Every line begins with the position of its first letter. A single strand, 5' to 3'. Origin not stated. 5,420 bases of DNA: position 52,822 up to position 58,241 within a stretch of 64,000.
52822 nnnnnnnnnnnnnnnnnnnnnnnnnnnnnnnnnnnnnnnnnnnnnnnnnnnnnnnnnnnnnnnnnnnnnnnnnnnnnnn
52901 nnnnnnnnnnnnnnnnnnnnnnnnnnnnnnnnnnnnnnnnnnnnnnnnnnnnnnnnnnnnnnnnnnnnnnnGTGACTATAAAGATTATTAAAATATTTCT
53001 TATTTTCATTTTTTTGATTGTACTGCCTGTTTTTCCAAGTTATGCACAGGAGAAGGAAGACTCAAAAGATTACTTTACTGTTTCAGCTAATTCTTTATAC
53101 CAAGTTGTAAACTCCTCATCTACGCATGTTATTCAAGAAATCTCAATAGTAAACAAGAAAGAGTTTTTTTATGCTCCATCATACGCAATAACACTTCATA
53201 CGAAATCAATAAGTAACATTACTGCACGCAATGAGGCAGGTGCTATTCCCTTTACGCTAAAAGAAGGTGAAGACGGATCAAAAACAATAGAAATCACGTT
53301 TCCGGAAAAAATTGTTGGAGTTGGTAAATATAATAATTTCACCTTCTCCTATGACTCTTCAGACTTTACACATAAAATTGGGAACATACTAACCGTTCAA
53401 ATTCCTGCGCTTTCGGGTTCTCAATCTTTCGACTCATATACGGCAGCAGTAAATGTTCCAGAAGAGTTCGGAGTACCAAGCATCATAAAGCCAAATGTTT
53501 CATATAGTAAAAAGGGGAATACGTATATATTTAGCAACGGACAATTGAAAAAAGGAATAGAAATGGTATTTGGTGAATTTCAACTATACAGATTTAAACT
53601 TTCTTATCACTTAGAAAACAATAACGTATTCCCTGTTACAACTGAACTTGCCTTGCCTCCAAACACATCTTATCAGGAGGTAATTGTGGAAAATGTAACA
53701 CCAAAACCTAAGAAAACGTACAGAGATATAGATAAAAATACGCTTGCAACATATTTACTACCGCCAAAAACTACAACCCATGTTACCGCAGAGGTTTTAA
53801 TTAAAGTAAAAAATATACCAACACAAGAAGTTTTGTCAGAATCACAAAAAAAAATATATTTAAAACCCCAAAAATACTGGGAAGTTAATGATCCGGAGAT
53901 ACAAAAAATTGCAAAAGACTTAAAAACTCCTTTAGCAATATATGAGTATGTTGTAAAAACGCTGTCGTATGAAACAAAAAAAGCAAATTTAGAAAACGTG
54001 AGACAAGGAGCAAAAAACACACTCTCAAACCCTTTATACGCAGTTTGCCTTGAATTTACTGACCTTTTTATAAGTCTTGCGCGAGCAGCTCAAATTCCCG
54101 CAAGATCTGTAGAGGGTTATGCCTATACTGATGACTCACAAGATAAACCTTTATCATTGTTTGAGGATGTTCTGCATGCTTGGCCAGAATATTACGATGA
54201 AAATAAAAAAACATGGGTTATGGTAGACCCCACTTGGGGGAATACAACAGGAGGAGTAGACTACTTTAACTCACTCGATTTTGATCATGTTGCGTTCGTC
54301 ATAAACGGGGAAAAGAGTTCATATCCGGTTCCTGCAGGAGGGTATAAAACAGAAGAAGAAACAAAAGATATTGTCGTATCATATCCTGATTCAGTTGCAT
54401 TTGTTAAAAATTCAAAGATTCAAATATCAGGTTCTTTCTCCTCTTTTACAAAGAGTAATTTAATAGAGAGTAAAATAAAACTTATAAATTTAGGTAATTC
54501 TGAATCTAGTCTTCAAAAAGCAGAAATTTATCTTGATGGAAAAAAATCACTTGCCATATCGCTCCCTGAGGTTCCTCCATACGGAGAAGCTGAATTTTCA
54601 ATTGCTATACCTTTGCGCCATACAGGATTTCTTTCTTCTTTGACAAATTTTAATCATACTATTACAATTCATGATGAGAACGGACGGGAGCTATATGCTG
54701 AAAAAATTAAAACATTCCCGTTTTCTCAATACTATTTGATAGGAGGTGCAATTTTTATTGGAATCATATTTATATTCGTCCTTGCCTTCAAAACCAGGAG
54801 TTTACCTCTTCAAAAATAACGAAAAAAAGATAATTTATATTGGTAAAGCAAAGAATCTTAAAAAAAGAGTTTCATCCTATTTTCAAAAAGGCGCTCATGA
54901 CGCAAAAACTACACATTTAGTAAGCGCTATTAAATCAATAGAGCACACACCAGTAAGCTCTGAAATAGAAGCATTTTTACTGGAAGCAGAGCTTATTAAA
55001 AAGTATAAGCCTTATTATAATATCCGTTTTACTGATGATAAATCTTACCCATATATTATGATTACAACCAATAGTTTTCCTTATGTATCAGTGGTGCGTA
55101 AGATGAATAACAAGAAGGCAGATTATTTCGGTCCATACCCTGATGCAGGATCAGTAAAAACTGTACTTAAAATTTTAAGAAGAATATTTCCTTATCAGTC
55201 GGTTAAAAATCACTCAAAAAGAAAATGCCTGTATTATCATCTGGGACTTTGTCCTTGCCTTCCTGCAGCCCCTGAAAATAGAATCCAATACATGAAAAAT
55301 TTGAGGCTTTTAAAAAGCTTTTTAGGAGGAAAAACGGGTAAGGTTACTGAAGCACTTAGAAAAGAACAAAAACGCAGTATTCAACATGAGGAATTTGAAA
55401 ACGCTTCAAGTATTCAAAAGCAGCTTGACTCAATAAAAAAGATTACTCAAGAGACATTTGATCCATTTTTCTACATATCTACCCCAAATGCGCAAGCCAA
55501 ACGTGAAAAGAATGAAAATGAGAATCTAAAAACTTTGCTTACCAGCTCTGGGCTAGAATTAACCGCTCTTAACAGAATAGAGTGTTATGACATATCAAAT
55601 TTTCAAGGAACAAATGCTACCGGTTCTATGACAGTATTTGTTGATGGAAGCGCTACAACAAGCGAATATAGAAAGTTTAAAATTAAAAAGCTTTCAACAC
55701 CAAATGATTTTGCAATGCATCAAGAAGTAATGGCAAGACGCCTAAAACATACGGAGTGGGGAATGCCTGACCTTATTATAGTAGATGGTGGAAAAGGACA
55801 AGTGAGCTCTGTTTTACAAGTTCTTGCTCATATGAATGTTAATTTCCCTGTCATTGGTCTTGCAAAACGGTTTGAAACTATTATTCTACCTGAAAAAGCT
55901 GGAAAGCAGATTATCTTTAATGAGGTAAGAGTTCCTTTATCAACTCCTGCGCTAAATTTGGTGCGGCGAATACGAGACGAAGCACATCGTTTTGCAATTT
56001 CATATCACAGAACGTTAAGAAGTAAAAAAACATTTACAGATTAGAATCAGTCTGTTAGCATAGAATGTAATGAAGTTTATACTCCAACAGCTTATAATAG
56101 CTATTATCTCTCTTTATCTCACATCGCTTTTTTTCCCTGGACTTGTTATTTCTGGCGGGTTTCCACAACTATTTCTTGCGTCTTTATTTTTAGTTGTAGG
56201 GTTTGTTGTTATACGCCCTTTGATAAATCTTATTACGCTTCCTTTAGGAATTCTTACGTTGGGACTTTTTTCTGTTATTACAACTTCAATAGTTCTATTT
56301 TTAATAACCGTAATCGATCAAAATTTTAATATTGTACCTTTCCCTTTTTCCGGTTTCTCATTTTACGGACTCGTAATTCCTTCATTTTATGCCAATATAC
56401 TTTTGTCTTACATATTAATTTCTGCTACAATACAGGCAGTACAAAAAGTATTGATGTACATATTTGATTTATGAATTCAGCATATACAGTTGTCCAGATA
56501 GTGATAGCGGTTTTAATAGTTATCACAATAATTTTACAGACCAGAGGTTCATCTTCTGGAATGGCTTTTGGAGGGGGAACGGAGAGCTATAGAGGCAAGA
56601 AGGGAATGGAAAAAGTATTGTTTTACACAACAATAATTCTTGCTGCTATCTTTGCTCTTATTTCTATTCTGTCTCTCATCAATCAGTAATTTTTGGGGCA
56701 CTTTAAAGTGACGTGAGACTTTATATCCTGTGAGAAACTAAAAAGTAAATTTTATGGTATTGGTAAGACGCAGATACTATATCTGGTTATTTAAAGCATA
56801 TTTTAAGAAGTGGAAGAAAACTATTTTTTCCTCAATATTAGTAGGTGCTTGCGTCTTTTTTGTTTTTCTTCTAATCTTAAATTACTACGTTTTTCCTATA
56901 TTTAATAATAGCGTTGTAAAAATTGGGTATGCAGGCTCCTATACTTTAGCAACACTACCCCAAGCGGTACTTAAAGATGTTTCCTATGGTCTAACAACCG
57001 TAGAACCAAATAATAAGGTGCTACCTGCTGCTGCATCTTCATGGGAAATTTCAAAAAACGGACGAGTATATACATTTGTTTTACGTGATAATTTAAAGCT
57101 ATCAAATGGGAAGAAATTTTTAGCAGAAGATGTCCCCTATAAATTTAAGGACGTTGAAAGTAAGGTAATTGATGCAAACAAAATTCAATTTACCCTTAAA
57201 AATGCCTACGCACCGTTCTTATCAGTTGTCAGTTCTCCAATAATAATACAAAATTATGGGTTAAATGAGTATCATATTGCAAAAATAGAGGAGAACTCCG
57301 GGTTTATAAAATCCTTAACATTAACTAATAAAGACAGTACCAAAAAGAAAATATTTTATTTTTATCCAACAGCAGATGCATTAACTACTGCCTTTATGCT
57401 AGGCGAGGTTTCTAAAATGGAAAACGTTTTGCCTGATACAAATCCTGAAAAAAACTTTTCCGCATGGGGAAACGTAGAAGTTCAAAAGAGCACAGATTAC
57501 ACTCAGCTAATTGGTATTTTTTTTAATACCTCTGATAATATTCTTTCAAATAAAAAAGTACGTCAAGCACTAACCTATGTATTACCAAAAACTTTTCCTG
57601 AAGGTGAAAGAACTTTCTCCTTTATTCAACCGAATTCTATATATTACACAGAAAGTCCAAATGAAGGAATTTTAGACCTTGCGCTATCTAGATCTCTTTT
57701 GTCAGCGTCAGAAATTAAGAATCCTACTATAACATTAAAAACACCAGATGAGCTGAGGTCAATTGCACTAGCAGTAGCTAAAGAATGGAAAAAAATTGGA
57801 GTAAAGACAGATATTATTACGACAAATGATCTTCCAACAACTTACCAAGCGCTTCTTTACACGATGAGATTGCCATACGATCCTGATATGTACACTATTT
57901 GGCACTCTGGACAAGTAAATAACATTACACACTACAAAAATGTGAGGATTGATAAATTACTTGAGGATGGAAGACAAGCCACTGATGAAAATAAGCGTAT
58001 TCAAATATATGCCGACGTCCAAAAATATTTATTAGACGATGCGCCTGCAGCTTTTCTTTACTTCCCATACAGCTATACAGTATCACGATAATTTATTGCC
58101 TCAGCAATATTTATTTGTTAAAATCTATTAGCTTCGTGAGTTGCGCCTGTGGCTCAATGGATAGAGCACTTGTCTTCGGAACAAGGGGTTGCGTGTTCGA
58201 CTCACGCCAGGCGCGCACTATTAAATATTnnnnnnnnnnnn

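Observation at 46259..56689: Complete NER set (uvrB, uvrA, uvrC) in one operon, divergent from lexA, with two embedded non-repair genes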

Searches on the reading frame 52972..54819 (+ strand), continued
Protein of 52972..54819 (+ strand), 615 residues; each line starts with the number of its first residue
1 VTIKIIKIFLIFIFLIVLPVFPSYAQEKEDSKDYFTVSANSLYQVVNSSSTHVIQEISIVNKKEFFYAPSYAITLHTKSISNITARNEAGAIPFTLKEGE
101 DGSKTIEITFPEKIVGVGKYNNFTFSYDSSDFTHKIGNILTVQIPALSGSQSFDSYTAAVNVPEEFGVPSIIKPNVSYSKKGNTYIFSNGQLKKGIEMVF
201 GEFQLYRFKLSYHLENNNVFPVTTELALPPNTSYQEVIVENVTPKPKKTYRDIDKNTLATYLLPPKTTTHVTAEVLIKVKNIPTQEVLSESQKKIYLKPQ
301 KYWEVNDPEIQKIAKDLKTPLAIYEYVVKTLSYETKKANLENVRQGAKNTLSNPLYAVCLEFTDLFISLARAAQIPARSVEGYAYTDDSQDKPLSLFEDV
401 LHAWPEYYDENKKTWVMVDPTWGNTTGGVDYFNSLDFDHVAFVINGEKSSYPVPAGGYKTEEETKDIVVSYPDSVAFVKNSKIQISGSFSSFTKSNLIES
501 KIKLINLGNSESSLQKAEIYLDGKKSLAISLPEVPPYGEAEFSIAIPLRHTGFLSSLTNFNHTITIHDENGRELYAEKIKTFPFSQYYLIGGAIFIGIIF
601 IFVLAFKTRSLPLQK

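Call 65: find_encoding_contigs(protein=P0115, flank=8000, max_places=1)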
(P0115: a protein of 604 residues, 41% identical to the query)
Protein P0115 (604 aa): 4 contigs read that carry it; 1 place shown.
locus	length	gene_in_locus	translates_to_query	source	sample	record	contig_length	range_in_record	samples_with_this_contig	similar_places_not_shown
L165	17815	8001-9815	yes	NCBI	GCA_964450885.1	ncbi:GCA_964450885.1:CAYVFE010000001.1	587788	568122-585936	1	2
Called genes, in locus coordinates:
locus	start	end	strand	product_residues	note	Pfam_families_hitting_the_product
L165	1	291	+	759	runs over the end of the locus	PF01326:PPDK_N, PF00391:PEP-utilizers, PF02896:PEP-utilizers_C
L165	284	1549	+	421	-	PF03952:Enolase_N, PF00113:Enolase_C, PF13378:MR_MLE_C (weak)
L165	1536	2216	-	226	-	PF00590:TP_methylase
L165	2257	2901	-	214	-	PF01726:LexA_DNA_bind, PF00717:Peptidase_S24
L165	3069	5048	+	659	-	PF00270:DEAD (faint), PF04851:ResIII, PF17757:UvrB_inter, PF27431:UvrB_3rd, PF00271:Helicase_C, PF12344:UvrB, PF02151:UVR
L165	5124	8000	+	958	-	PF00005:ABC_tran (faint), PF02463:SMC_N (faint), PF03193:RsgA_GTPase (faint), PF13175:AAA_15 (faint), PF13304:AAA_21 (faint), PF17760:UvrA_inter, PF17755:UvrA_DNA-bind, PF20720:nSTAND3 (weak), +4 more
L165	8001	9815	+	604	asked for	PF01841:Transglut_core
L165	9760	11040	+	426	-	PF01541:GIY-YIG, PF27096:UvrC_M, PF08459:UvrC_RNaseH_dom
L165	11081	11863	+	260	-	PF01145:Band_7, PF13421:Band_7_1 (weak)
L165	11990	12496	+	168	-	-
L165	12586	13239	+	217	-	PF27111:Rv1352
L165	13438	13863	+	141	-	-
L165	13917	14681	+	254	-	-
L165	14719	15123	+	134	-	PF04020:Phage_holin_4_2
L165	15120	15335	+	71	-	PF03840:SecG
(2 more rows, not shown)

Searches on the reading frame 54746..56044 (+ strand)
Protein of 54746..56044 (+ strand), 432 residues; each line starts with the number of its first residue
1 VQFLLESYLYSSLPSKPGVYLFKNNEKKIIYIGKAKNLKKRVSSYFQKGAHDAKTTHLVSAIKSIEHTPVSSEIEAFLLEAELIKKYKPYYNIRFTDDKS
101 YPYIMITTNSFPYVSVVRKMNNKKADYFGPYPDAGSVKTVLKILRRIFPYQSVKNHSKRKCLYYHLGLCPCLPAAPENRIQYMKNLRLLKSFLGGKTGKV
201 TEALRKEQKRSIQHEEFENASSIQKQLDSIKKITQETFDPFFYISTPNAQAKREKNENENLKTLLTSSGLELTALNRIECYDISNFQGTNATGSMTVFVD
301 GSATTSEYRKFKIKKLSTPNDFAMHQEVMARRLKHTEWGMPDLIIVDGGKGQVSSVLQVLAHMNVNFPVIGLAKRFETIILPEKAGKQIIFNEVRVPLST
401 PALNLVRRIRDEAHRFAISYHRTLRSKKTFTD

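Call 3: search_protein_families(library=pfam, proteins=[window:54746-56044:+])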
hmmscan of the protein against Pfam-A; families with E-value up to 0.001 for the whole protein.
window:54746-56044:+ (432 aa): 4 families
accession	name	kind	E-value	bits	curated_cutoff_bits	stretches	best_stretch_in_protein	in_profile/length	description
PF08459.17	UvrC_RNaseH_dom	-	3.2e-46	157.5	22.3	1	271-418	5-159/159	UvrC RNAse H endonuclease domain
PF01541.30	GIY-YIG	-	2.3e-11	44.3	22.6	1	17-92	2-78/78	GIY-YIG catalytic domain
PF20815.3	GIY_YIG_2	-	0.00044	20.7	22.4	0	20-62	24-68/153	GIY-YIG catalytic domain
PF19239.5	GIY_YIG_domain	-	0.00065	19.9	21.4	0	29-59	66-96/163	GIY-YIG domain-containing protein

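Call 62: search_protein_families(library=ncbifam, proteins=[window:54758-56044:+], max_evalue=0.001)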
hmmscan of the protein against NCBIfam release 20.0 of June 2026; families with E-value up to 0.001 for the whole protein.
window:54758-56044:+ (428 aa): 15 families
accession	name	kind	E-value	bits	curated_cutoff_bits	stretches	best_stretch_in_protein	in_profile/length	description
TIGR00194.1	uvrC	equivalog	1.7e-116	390.2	285.45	2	8-233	7-232/574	excinuclease ABC subunit UvrC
NF001824.0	PRK00558.1-5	equivalog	4.7e-89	299.5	451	2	7-231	12-245/652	excinuclease ABC subunit UvrC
NF011261.0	PRK14667.1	equivalog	1.3e-87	294.6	818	2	8-231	12-235/567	excinuclease ABC subunit C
NF011262.0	PRK14668.1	equivalog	7.2e-82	275.6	544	2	7-232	11-236/577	excinuclease ABC subunit C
NF011263.0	PRK14669.1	equivalog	2.4e-81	274.2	1108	2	8-231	9-239/624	excinuclease ABC subunit C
NF011266.0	PRK14672.1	equivalog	4.7e-74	250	1504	2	8-232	17-242/691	excinuclease ABC subunit C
NF011264.0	PRK14670.1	equivalog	1.6e-73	248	1021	2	8-231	14-236/602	excinuclease ABC subunit C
NF011260.0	PRK14666.1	equivalog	8.1e-69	233.1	649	2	1-228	1-234/698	excinuclease ABC subunit C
NF005906.0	PRK07883.1-4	equivalog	6.7e-55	186.5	495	1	6-234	209-441/563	DEDD exonuclease domain-containing protein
NF005907.0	PRK07883.1-5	equivalog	1.9e-34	119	454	1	4-225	222-450/584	DEDD exonuclease domain-containing protein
NF005905.0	PRK07883.1-3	equivalog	3.3e-31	108.6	508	1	5-230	219-447/581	DEDD exonuclease domain-containing protein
NF005904.0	PRK07883.1-2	equivalog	1.2e-24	86.5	969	1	6-230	226-456/584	DEDD exonuclease domain-containing protein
NF005903.0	PRK07883.1-1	equivalog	1.6e-20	73.1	1038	1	5-220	241-458/642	DEDD exonuclease domain-containing protein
NF007833.0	PRK10545.1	equivalog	5.9e-15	55.2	367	1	7-138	29-157/289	excinuclease Cho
TIGR01453.1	grpIintron_endo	subfamily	0.00097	19.2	56.05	1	12-58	1-46/215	group I intron endonuclease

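Call 63: search_protein_families(library=pfam, proteins=[window:54758-56044:+], max_evalue=10)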
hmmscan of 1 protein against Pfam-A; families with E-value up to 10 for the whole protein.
window:54758-56044:+ (428 aa): 8 families
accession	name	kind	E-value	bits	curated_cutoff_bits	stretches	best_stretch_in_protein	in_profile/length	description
PF08459.17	UvrC_RNaseH_dom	-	3.1e-46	157.5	22.3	1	267-414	5-159/159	UvrC RNAse H endonuclease domain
PF01541.30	GIY-YIG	-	2.2e-11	44.3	22.6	1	13-88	2-78/78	GIY-YIG catalytic domain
PF20815.3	GIY_YIG_2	-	0.00045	20.6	22.4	1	17-56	25-66/153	GIY-YIG catalytic domain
PF19239.5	GIY_YIG_domain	-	0.00064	19.9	21.4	1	25-55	66-96/163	GIY-YIG domain-containing protein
PF02151.25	UVR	-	0.0042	17.2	21.5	1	195-228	2-35/36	UvrB/uvrC motif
PF16183.10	Kinesin_assoc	-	0.029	14.9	29.5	1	243-333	7-97/171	Kinesin-associated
PF10544.15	T5orf172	-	0.055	14.4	20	1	15-72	3-61/101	T5orf172 domain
PF00781.29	DAGK_cat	-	0.098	12.7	23.6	1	320-362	42-81/125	Diacylglycerol kinase catalytic domain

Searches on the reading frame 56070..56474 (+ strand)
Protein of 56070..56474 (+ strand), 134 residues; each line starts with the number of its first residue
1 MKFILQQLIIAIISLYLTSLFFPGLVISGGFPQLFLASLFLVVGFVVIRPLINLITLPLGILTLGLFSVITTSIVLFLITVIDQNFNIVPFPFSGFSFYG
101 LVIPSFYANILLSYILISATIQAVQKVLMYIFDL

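Call 3: search_protein_families(library=pfam, proteins=[window:56070-56474:+])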
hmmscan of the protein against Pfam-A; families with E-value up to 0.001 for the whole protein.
window:56070-56474:+ (134 aa): 1 family
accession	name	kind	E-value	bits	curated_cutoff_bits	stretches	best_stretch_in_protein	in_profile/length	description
PF04020.18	Phage_holin_4_2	-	2.2e-09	38.3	28.8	1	3-91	3-89/105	Mycobacterial 4 TMS phage holin, superfamily IV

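Call 62: search_protein_families(library=ncbifam, proteins=[window:56070-56474:+], max_evalue=0.001)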
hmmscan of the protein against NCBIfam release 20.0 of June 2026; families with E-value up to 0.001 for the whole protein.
window:56070-56474:+ (134 aa): 0 families

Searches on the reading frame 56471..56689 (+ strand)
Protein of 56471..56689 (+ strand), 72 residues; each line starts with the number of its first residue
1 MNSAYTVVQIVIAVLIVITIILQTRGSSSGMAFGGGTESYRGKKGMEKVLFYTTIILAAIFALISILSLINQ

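Call 3: search_protein_families(library=pfam, proteins=[window:56471-56689:+])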
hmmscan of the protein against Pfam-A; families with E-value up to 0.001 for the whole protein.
window:56471-56689:+ (72 aa): 1 family
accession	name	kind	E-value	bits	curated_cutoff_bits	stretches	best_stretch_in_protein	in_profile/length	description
PF03840.19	SecG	-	6e-12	45.9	29.2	1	6-68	3-67/70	Preprotein translocase SecG subunit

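Call 62: search_protein_families(library=ncbifam, proteins=[window:56471-56689:+], max_evalue=0.001)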
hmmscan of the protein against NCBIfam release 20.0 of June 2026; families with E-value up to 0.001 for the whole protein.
window:56471-56689:+ (72 aa): 1 family
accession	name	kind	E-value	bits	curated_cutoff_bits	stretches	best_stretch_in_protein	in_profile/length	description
TIGR00810.1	secG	equivalog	1.3e-12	47.6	30.85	1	5-67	4-68/73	preprotein translocase subunit SecG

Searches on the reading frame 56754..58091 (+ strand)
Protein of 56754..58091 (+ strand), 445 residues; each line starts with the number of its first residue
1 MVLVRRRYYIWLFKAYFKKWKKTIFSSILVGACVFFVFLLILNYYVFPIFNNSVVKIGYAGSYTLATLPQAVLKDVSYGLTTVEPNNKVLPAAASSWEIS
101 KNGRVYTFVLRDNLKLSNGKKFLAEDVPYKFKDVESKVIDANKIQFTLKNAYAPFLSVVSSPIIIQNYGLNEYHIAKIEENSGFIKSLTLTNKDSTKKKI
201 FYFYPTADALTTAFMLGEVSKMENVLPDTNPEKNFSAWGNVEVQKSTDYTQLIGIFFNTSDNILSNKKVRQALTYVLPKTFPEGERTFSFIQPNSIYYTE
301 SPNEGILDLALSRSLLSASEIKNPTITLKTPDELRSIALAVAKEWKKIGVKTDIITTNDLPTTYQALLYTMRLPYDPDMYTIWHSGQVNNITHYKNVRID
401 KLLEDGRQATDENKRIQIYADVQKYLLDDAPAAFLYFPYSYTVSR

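Call 3: search_protein_families(library=pfam, proteins=[window:56754-58091:+])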
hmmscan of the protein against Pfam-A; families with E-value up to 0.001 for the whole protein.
window:56754-58091:+ (445 aa): 1 family
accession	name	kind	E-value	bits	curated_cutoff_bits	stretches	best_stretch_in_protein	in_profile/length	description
PF00496.27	SBP_bac_5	-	9e-28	97.9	32.4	2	197-364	149-330/368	Bacterial extracellular solute-binding proteins, family 5 Middle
